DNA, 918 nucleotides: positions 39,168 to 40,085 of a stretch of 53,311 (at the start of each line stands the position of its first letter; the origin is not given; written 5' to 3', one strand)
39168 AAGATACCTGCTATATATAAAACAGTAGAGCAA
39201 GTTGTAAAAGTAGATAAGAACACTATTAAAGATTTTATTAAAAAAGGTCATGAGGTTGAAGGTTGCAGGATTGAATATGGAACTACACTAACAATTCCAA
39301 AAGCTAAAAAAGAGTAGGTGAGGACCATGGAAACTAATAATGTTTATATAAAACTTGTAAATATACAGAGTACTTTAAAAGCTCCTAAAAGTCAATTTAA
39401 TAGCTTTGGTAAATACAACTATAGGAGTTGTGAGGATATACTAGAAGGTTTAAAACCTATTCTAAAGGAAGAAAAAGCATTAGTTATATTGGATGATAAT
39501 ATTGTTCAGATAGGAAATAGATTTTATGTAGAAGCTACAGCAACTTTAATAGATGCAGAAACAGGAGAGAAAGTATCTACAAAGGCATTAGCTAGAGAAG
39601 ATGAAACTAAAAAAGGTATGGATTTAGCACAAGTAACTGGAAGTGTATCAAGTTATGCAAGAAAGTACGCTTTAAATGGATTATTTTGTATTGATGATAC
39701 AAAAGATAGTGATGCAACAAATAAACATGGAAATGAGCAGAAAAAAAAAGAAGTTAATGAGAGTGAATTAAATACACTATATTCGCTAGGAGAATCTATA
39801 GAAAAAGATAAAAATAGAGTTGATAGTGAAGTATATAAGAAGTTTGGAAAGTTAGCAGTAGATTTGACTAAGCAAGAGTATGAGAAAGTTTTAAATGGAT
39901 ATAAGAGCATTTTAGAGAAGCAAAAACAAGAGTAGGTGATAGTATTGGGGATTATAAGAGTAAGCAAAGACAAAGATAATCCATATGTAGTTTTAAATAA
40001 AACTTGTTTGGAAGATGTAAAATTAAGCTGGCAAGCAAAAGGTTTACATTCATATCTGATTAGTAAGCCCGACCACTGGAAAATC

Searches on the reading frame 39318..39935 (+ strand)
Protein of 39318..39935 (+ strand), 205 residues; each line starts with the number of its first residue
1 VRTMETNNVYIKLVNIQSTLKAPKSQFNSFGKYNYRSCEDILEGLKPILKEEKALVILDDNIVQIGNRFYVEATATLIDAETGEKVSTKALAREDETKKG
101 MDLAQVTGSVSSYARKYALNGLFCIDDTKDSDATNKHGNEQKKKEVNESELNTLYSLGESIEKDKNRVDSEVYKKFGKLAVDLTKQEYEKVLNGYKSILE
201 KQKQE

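Call 41: search_protein_families(library=pfam, proteins=[window:39318-39935:+], max_evalue=0.001)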
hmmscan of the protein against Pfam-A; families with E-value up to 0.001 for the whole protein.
window:39318-39935:+ (205 aa): 1 family
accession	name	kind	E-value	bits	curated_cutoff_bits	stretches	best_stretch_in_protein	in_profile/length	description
PF04404.17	ERF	-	2.6e-51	174.1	25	1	9-153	1-146/153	ERF superfamily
